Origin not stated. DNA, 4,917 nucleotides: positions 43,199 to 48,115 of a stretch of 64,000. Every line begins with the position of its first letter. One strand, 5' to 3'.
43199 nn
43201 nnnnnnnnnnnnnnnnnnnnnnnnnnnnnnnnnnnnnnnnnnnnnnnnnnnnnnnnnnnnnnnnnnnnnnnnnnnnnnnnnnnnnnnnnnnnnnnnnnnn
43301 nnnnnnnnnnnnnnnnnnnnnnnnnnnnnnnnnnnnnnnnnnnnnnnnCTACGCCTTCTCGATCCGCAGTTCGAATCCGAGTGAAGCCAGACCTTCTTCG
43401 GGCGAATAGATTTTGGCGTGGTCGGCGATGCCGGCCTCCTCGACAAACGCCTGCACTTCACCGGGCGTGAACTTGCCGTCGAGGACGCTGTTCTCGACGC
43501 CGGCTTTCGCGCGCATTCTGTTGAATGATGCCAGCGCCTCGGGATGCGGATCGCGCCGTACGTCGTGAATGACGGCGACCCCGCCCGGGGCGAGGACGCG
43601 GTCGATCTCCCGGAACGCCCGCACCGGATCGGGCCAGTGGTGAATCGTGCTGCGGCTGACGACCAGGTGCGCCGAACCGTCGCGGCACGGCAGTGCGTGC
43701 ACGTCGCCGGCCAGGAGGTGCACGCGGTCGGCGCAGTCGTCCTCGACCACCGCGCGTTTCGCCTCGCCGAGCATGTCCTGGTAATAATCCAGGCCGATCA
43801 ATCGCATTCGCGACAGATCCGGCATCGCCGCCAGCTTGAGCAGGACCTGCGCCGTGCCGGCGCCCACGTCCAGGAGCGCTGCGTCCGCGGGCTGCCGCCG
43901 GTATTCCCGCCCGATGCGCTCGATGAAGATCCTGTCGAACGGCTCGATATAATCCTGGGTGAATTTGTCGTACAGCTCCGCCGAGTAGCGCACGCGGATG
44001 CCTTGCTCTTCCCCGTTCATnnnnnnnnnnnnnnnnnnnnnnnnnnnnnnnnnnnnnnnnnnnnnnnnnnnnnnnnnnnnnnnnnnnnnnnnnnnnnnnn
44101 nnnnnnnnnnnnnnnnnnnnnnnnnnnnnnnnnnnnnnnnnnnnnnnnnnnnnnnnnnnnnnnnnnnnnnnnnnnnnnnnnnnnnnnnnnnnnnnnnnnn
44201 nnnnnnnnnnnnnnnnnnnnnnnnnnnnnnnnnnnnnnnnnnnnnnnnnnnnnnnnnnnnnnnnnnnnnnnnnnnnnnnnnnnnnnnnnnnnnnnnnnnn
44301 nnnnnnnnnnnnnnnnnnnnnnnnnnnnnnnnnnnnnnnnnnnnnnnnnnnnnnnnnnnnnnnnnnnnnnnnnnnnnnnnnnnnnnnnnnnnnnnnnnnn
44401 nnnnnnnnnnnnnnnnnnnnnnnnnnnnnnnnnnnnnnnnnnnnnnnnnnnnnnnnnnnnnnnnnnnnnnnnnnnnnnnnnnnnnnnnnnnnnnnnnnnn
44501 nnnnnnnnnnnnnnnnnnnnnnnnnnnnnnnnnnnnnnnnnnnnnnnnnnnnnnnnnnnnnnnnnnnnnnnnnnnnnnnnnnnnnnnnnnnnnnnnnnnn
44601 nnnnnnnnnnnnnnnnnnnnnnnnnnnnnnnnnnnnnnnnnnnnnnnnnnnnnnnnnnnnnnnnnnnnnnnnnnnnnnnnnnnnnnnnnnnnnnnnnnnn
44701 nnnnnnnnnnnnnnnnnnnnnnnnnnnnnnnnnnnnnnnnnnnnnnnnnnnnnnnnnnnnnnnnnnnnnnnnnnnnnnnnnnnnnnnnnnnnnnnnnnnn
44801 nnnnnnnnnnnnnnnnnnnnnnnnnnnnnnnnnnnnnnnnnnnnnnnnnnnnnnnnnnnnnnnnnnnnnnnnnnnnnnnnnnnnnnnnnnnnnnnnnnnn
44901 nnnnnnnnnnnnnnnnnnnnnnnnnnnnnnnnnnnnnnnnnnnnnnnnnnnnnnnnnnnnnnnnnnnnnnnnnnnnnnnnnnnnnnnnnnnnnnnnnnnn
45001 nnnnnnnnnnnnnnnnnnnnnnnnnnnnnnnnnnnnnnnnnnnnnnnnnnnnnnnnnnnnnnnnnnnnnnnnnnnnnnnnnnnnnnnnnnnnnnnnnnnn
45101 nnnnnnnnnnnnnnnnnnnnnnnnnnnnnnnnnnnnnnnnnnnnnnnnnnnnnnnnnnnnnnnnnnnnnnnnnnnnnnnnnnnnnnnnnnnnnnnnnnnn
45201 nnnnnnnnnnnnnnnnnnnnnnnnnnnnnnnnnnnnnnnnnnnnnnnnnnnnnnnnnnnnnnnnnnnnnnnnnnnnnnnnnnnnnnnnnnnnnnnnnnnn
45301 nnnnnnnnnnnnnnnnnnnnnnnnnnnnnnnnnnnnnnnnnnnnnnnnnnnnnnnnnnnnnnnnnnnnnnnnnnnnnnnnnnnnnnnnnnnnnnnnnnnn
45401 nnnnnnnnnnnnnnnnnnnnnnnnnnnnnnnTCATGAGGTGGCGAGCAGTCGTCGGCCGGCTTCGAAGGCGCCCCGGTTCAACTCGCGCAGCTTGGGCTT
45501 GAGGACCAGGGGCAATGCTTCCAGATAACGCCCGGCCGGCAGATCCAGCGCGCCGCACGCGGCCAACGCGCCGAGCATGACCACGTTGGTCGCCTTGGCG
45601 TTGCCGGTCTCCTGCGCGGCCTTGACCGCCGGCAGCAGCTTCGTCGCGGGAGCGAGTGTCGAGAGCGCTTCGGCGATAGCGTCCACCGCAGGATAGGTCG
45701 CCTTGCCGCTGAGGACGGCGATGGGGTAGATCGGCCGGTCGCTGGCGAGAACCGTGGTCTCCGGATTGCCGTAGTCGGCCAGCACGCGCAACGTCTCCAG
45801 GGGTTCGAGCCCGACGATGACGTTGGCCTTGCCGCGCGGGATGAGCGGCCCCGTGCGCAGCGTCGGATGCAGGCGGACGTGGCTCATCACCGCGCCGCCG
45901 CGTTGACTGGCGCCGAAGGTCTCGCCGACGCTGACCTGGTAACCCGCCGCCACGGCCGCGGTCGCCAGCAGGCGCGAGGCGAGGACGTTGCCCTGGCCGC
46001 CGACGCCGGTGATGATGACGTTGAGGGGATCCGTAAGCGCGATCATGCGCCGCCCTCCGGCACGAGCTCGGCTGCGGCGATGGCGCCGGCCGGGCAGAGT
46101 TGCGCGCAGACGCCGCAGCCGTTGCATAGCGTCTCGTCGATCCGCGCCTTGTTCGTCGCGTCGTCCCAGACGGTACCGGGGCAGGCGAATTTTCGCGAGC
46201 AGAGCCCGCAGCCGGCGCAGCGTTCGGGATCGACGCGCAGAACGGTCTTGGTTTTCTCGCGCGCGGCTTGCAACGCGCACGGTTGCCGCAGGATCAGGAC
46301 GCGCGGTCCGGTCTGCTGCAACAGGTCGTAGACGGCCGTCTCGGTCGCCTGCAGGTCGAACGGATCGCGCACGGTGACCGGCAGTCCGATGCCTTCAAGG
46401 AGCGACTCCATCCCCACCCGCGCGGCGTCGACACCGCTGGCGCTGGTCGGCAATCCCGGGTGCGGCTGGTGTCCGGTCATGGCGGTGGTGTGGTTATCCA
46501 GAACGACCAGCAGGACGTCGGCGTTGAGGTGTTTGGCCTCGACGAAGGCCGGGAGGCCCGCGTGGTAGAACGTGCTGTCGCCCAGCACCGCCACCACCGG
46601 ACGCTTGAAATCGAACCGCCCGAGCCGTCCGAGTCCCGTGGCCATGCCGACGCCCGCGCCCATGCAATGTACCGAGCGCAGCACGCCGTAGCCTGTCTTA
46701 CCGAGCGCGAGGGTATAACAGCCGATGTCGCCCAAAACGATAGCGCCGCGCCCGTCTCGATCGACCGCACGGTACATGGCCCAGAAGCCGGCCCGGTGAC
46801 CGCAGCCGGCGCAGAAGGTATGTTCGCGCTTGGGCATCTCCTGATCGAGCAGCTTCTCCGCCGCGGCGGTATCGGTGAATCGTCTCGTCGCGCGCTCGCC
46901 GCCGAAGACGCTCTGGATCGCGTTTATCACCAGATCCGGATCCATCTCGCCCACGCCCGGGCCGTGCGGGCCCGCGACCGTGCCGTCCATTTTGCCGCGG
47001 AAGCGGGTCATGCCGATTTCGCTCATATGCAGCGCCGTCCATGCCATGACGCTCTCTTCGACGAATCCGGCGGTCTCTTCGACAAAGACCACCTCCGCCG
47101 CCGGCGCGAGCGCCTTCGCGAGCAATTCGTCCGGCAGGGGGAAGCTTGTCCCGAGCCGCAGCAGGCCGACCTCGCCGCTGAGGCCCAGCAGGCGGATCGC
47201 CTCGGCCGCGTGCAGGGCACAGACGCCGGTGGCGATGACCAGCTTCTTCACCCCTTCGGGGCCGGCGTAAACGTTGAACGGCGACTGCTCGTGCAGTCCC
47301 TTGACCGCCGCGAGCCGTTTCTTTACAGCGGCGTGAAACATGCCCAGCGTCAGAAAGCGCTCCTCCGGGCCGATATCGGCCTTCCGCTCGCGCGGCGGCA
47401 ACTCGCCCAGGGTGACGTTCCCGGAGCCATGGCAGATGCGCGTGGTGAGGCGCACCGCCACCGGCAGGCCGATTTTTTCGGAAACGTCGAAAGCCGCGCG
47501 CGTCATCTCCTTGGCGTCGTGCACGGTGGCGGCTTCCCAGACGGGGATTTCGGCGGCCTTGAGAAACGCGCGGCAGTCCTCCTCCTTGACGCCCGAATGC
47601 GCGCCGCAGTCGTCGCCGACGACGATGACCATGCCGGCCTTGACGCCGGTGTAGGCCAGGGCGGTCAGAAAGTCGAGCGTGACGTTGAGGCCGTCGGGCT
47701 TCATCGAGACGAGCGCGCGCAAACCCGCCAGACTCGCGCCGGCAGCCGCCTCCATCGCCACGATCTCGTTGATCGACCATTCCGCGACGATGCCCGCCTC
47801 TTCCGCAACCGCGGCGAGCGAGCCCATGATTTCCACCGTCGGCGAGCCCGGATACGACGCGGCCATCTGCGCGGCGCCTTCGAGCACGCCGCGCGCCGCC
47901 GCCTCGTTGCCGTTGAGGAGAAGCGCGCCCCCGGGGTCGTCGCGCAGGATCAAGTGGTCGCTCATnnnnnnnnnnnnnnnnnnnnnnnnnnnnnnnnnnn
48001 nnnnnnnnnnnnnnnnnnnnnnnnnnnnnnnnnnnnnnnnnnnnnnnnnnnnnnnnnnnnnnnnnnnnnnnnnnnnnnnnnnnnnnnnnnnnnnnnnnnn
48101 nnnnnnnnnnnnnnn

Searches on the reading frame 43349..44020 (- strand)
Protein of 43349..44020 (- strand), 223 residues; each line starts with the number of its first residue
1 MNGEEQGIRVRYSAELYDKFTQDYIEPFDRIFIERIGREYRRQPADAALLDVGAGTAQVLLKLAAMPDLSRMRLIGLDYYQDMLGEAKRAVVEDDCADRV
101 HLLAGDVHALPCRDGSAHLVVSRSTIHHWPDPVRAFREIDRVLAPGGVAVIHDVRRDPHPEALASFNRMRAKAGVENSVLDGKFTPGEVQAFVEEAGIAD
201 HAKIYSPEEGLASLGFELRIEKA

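Call 79: search_protein_families(library=ncbifam, proteins=[window:43349-44020:-], max_evalue=0.00001)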
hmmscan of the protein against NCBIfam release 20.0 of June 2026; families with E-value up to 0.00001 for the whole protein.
window:43349-44020:- (223 aa): 18 families
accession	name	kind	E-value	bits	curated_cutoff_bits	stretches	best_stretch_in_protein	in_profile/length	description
NF045667.1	MTase_DVU1556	equivalog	3e-16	59.5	155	1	42-198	19-160/213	DVU_1556 family methyltransferase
NF001244.0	PRK00216.1-5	equivalog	6.2e-14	51.9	216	1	41-169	45-170/236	bifunctional demethylmenaquinone methyltransferase/2-methoxy-6-polyprenyl-1,4-benzoquinol methylase UbiE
NF008823.0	PRK11873.1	subfamily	4.3e-13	49.4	263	1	49-197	81-222/272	arsenite methyltransferase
NF040539.1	AST_met_ArsM_2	exception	2.6e-12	47.2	240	1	39-154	50-166/262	putative arsinothricin biosynthesis methyltransferase ArsM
NF052510.1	methyltran_MpqE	exception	3e-12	46.4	335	1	43-156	44-156/234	methyl-plastoquinone biosynthesis methyltransferase MpqE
TIGR01934.1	MenG_MenH_UbiE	subfamily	3e-12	46.3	158.35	1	39-166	34-155/223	ubiquinone/menaquinone biosynthesis methyltransferase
TIGR02072.1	BioC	equivalog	5.4e-12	46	184.95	1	43-167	32-148/244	malonyl-ACP O-methyltransferase BioC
NF041537.1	ArsM_AhpD_UU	exception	1.2e-10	40.7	510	1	48-153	79-182/345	arsenite methyltransferase/AhpD domain selenoprotein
NF001243.0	PRK00216.1-4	equivalog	2.1e-10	40.4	235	1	47-153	49-153/237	demethylmenaquinone methyltransferase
NF043040.1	corrin_prot_MT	hypoth_equivalog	1.3e-09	37.8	180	1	40-154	38-150/216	corrinoid protein-associated methyltransferase CpaM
NF041536.1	ArsM_DUF2284_UU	exception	1.8e-09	36.4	575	1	47-153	78-182/459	arsenite methyltransferase/DUF2284 domain selenoprotein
TIGR02752.1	MenG_heptapren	equivalog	1.9e-09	37.4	419.85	1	47-153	47-151/231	demethylmenaquinone methyltransferase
NF047649.1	MTase_UXPK_star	exception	8.7e-09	34.8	460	1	9-153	44-183/283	methyltransferase/UXPK-star double selenoprotein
NF041675.1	sarc_dimgly_tmase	equivalog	2e-07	31.2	550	1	28-161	49-180/278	sarcosine/dimethylglycine N-methyltransferase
NF001241.0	PRK00216.1-2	equivalog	5.7e-07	29.4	327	1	35-154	42-150/231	demethylmenaquinone methyltransferase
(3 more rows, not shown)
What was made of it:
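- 43349..44020 (-): SAM-dependent methyltransferase (223 aa). Its stop codon lies 9 bp upstream of the gene A start. NCBIfam (call 79).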

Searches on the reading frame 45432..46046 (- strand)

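Call 79: search_protein_families(library=ncbifam, proteins=[window:45432-46046:-], max_evalue=0.00001)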
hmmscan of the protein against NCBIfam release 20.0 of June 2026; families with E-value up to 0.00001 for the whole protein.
window:45432-46046:- (204 aa): 24 families
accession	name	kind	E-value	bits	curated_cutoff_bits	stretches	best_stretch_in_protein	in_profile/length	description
NF005322.0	PRK06853.1-2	equivalog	9.1e-46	156.1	237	1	8-200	6-192/197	indolepyruvate oxidoreductase subunit beta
TIGR03334.1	IOR_beta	equivalog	2.9e-45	154.6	205.8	1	8-198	1-188/189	indolepyruvate ferredoxin oxidoreductase subunit beta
NF005323.0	PRK06853.1-3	equivalog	4.4e-45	154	238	1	7-200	6-194/197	indolepyruvate oxidoreductase subunit beta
NF005325.0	PRK06853.1-5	equivalog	4.1e-44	150.6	230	1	8-200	4-190/192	indolepyruvate oxidoreductase subunit beta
NF004917.0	PRK06274.1-3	equivalog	5.3e-38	131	284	1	9-198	4-190/203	indolepyruvate oxidoreductase subunit beta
NF005326.0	PRK06853.1-6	equivalog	7.6e-36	123.8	348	1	9-197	5-192/202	indolepyruvate oxidoreductase subunit beta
NF004915.0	PRK06274.1-1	equivalog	1.4e-34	119.2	274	1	8-200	3-191/194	indolepyruvate oxidoreductase subunit beta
NF005328.0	PRK06853.2-2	equivalog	3.4e-31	108.5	240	1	7-169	3-157/192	indolepyruvate oxidoreductase subunit beta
NF004918.0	PRK06274.1-4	equivalog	3.7e-31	108.4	278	1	8-193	3-184/202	indolepyruvate oxidoreductase subunit beta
NF005324.0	PRK06853.1-4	equivalog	1.5e-30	106.6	222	1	9-199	4-187/196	indolepyruvate oxidoreductase subunit beta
NF005327.0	PRK06853.2-1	equivalog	9.7e-23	81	242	1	8-168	4-157/194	indolepyruvate oxidoreductase subunit beta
NF009589.0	PRK13030.1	subfamily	9.4e-17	60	816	1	4-201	725-927/1170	indolepyruvate ferredoxin oxidoreductase family protein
NF004916.0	PRK06274.1-2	equivalog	2.4e-16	60.3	227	1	10-133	5-122/178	indolepyruvate oxidoreductase subunit beta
NF005329.0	PRK06853.2-4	equivalog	7.1e-15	55.6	267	1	10-82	4-81/175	indolepyruvate oxidoreductase subunit beta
NF009588.0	PRK13029.1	subfamily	4.7e-14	51.3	952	1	4-200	741-942/1196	indolepyruvate ferredoxin oxidoreductase family protein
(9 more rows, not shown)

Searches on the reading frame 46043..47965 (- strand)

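Call 79: search_protein_families(library=ncbifam, proteins=[window:46043-47965:-], max_evalue=0.00001)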
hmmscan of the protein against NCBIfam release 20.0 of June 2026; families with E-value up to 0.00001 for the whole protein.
window:46043-47965:- (640 aa): 18 families
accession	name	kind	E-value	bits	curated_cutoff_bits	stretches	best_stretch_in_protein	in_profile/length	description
TIGR03336.1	IOR_alpha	equivalog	3.7e-162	540.7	650.9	1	16-629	4-595/595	indolepyruvate ferredoxin oxidoreductase subunit alpha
NF009589.0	PRK13030.1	subfamily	1.8e-34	118.6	816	1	71-625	107-687/1170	indolepyruvate ferredoxin oxidoreductase family protein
TIGR03710.1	OAFO_sf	subfamily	1.5e-21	76.6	482.75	1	10-87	189-266/561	2-oxoacid:acceptor oxidoreductase subunit alpha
NF006412.0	PRK08659.1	equivalog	4.2e-17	62.4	411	1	15-216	6-216/378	2-oxoacid:acceptor oxidoreductase subunit alpha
NF009588.0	PRK13029.1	subfamily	6.1e-17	60.8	952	1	52-626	91-705/1196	indolepyruvate ferredoxin oxidoreductase family protein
TIGR02700.1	flavo_MJ0208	hypoth_equivalog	1.1e-10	41.2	251.35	1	554-631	121-196/234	dihydromethanopterin reductase (acceptor)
NF005507.0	PRK07119.1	subfamily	1.9e-10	40.1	399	0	15-171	5-167/352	3-methyl-2-oxobutanoate dehydrogenase subunit VorB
TIGR02179.1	PorD_KorD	subfamily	1e-08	35.2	60.05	1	578-631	22-74/78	2-oxoacid:acceptor oxidoreductase, delta subunit, pyruvate/2-ketoisovalerate family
NF040864.1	HgcB_ferredoxin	equivalog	1.3e-08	34.5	99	1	574-631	7-63/93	mercury methylation ferredoxin HgcB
NF007206.0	PRK09627.1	equivalog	3.4e-08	32.8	579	0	16-189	5-184/375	2-oxoglutarate synthase subunit alpha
NF040770.1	hetero_SS_HdrA2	exception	1.5e-07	29.9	1100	1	576-632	572-626/777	CoB-CoM heterodisulfide reductase HdrA2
TIGR03287.1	methan_mark_16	hypoth_equivalog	1.4e-06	27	363.95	1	574-630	295-348/391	methanogenesis marker 16 metalloprotein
NF040684.1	PorD_Arch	equivalog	2.1e-06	27.7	120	1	579-630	30-80/85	pyruvate synthase subunit PorD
NF045790.1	OxalOxreddelta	equivalog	3.2e-06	26.5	230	1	578-631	257-308/316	oxalate oxidoreductase subunit delta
NF041778.1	hetero_SS_HdrA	equivalog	4e-06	25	1400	0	575-630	581-634/771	ferredoxin:CoB-CoM heterodisulfide reductase subunit HdrA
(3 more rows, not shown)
